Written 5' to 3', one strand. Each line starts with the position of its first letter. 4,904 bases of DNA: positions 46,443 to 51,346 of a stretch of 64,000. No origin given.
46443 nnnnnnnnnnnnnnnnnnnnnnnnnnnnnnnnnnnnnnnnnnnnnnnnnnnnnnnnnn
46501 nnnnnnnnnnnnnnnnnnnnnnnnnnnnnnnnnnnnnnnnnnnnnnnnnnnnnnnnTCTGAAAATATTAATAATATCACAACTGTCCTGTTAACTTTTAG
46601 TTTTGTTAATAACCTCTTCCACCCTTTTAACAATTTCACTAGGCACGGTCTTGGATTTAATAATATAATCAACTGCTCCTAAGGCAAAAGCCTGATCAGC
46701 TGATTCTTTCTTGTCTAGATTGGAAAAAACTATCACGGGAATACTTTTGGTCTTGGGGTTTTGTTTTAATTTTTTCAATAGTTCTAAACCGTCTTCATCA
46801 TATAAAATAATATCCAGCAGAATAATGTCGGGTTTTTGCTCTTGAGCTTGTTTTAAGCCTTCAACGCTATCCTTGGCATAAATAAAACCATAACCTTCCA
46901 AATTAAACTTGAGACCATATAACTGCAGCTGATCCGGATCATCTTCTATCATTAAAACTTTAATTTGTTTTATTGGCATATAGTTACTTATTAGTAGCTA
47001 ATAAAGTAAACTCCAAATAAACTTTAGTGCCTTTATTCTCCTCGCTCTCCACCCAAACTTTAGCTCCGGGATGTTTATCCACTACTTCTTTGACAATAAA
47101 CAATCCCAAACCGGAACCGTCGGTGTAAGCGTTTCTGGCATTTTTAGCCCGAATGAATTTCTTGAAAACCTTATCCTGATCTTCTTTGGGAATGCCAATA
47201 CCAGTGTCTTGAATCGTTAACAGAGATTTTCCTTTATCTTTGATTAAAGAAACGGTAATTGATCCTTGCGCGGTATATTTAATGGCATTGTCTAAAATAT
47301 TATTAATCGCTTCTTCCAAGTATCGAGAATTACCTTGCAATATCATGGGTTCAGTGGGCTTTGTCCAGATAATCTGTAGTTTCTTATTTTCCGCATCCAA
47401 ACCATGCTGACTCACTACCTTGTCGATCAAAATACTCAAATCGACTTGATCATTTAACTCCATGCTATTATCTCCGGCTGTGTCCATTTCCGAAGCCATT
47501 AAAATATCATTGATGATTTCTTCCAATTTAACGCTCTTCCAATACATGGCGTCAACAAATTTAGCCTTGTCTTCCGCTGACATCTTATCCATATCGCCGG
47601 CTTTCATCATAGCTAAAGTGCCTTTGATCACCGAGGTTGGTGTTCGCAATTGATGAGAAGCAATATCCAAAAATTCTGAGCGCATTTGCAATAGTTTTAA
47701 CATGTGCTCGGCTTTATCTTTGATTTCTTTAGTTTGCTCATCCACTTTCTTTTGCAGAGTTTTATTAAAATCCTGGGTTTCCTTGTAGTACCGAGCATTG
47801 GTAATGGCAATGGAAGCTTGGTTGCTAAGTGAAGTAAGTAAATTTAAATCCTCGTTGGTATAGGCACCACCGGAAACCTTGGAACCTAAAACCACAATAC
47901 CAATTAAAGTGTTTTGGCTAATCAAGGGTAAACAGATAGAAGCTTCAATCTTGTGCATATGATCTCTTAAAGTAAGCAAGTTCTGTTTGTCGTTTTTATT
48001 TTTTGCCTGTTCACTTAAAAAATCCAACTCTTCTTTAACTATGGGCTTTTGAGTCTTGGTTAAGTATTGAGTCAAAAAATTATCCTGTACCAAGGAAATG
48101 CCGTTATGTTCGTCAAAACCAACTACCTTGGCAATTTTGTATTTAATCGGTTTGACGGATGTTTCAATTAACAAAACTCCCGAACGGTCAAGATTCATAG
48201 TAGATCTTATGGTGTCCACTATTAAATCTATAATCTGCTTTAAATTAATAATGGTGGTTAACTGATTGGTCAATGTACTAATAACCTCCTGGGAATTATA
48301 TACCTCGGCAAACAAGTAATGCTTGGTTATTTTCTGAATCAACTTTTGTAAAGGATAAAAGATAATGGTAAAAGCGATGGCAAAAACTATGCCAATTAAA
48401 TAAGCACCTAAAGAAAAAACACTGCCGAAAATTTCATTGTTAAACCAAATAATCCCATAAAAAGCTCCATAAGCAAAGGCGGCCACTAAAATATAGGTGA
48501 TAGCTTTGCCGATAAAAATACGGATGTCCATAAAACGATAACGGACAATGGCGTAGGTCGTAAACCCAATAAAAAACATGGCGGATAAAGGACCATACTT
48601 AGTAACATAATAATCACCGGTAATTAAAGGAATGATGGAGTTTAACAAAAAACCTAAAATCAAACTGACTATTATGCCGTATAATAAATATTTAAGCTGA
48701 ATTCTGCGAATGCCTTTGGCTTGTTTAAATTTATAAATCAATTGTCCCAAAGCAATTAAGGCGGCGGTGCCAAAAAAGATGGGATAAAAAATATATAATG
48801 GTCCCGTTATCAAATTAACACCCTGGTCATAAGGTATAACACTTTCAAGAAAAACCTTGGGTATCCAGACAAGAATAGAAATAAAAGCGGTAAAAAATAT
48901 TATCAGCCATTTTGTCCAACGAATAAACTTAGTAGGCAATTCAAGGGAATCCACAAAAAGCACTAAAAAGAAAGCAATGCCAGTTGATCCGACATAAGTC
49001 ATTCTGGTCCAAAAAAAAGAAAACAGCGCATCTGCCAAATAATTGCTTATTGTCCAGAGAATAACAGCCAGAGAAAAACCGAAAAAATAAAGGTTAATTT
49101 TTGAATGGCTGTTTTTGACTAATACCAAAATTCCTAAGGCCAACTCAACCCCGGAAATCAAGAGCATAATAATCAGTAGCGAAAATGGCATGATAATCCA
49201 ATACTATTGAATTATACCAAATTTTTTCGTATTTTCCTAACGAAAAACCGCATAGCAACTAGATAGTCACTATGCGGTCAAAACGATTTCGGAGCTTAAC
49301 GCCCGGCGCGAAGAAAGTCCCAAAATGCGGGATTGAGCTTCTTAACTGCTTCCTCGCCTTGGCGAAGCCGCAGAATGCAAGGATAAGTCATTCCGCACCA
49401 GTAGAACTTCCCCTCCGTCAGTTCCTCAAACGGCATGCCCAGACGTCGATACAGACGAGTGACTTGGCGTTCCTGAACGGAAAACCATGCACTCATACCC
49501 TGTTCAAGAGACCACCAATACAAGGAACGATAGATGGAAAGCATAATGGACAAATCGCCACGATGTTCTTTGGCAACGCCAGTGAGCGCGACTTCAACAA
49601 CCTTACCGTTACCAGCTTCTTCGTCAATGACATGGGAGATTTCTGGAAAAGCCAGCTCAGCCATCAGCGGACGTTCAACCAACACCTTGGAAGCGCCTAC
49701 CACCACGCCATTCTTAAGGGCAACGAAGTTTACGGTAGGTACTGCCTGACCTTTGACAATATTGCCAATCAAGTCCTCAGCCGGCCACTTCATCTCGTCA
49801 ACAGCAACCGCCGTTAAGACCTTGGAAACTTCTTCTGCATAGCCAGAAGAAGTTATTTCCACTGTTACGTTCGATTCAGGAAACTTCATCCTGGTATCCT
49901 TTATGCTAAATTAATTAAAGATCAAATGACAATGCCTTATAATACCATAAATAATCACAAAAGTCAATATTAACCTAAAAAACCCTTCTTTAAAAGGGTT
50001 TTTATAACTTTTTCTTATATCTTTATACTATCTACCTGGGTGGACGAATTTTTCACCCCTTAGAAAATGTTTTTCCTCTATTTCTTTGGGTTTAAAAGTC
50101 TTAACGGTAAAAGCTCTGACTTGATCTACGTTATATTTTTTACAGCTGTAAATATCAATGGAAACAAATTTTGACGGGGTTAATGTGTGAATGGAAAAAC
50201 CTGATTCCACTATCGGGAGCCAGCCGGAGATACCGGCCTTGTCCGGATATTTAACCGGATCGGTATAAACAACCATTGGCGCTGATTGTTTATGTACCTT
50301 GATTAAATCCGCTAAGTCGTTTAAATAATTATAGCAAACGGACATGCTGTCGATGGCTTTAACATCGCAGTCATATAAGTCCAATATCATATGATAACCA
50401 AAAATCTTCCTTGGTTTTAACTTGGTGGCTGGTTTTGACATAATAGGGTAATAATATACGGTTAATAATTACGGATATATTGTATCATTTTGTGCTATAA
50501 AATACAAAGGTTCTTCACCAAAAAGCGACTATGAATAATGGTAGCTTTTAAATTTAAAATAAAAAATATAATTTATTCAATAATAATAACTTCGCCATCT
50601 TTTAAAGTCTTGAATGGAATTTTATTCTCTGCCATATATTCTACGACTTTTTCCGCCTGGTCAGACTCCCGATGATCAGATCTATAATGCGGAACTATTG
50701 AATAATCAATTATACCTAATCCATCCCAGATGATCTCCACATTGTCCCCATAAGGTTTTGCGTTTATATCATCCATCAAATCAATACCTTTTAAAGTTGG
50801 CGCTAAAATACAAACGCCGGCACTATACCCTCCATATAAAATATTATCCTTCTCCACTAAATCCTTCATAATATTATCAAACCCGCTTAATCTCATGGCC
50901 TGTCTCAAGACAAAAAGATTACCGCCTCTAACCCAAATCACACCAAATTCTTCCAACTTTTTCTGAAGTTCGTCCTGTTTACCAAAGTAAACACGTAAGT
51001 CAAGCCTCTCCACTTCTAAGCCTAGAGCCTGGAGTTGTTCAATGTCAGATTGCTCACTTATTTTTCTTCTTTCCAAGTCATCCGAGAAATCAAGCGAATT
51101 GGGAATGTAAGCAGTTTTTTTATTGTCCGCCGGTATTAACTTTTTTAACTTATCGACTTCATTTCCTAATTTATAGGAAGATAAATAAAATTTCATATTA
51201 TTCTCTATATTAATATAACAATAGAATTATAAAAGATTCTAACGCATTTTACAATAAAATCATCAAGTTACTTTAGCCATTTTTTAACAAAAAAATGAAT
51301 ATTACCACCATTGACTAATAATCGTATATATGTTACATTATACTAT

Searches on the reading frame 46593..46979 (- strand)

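Call 30: search_protein_families(library=pfam, max_evalue=0.1, proteins=[window:46593-46979:-])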
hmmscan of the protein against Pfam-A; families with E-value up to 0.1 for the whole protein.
window:46593-46979:- (129 aa): 1 family
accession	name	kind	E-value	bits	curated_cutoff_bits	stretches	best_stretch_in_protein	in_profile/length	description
PF00072.30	Response_reg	-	5.9e-21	75.2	30.2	1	8-120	1-110/111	Response regulator receiver domain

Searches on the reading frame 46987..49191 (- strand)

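Call 5: search_protein_families(library=pfam, proteins=[window:46987-49191:-])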
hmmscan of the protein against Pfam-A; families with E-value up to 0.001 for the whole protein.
window:46987-49191:- (735 aa): 9 families
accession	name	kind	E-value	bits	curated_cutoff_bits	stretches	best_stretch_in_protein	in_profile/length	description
PF02518.31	HATPase_c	-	4.3e-26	92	26.4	1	621-729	2-108/111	Histidine kinase-, DNA gyrase B-, and HSP90-like ATPase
PF01590.32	GAF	-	8e-12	46.3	22.4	1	316-463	1-133/133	GAF domain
PF13492.12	GAF_3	-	9.3e-11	42.7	27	1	316-465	1-129/129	GAF domain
PF00512.31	HisKA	-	1e-10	42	26.9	1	503-570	1-64/66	His Kinase A (phospho-acceptor) domain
PF16927.11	HisKA_7TM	-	2.2e-09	37.9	28.6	1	9-223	2-222/224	N-terminal 7TM region of histidine kinase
PF13185.12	GAF_2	-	2.8e-09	37.7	28.6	1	410-463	83-135/136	GAF domain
PF13581.12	HATPase_c_2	-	1.5e-05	25.4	27.4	1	625-725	36-124/127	Histidine kinase-like ATPase domain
PF13589.12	HATPase_c_3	-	5.6e-05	23.6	25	1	625-697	3-77/137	Histidine kinase-, DNA gyrase B-, and HSP90-like ATPase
PF14501.12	HATPase_c_5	-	9.1e-05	22.8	22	1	627-719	8-93/102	GHKL domain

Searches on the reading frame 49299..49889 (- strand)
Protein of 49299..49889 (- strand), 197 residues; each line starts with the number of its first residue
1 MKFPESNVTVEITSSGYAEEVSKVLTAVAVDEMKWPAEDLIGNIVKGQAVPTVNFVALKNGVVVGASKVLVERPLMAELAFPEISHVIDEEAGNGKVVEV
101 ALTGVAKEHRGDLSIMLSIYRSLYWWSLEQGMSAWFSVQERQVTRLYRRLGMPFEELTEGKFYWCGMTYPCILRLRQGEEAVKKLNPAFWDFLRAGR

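Call 5: search_protein_families(library=pfam, proteins=[window:49299-49889:-])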
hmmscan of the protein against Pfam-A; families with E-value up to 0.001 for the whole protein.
window:49299-49889:- (197 aa): 0 families

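Call 30: search_protein_families(library=pfam, max_evalue=0.1, proteins=[window:49299-49889:-])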
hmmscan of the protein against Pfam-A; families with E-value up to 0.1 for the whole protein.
window:49299-49889:- (197 aa): 0 families

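Call 31: search_protein_families(library=ncbifam, max_evalue=0.01, proteins=[window:49299-49889:-])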
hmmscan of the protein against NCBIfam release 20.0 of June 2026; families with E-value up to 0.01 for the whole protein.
window:49299-49889:- (197 aa): 1 family
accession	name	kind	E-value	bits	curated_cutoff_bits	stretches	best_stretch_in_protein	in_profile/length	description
TIGR03694.1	exosort_acyl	subfamily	2.2e-08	33.9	111.95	1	110-194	151-234/241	PEP-CTERM/exosortase system-associated acyltransferase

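Call 65: search_solved_structures(query=window:49299-49889:-, max_evalue=1)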
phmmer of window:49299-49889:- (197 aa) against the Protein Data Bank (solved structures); distinct sequences matched with E-value up to 1: 0.

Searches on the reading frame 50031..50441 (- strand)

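Call 5: search_protein_families(library=pfam, proteins=[window:50031-50441:-])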
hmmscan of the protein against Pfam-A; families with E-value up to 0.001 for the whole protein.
window:50031-50441:- (137 aa): 1 family
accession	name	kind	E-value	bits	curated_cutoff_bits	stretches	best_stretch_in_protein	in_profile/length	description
PF02675.21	AdoMet_dc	-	4.7e-18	65.9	25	1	17-129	1-107/107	S-adenosylmethionine decarboxylase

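Call 31: search_protein_families(library=ncbifam, max_evalue=0.01, proteins=[window:50031-50441:-])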
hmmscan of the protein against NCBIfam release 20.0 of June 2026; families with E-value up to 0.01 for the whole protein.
window:50031-50441:- (137 aa): 1 family
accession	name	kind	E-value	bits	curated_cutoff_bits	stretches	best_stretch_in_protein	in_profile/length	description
TIGR03330.1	SAM_DCase_Bsu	equivalog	1e-14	54.8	75.65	1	13-129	2-112/112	adenosylmethionine decarboxylase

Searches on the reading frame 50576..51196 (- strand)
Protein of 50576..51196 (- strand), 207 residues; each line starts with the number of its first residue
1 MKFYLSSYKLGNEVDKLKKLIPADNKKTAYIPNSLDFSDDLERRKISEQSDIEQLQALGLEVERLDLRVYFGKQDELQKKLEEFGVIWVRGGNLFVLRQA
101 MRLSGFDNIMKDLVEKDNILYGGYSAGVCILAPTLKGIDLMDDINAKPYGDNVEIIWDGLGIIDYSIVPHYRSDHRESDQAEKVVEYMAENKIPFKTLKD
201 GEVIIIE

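Call 5: search_protein_families(library=pfam, proteins=[window:50576-51196:-])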
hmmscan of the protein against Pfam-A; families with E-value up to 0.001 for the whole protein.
window:50576-51196:- (207 aa): 1 family
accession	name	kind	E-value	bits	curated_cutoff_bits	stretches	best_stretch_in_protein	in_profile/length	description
PF03575.23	Peptidase_S51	-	3.1e-22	79.7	23.9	1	15-206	20-198/206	Peptidase family S51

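Call 31: search_protein_families(library=ncbifam, max_evalue=0.01, proteins=[window:50576-51196:-])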
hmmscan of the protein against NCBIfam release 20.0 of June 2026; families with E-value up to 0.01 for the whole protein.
window:50576-51196:- (207 aa): 2 families
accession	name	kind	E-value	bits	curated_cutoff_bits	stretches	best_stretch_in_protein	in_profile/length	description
NF003642.0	PRK05282.1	equivalog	3.8e-10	39.7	156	1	73-204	69-196/233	dipeptidase PepE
TIGR02069.1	cyanophycinase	equivalog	0.0022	17.5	126.6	1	73-169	72-163/250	cyanophycinase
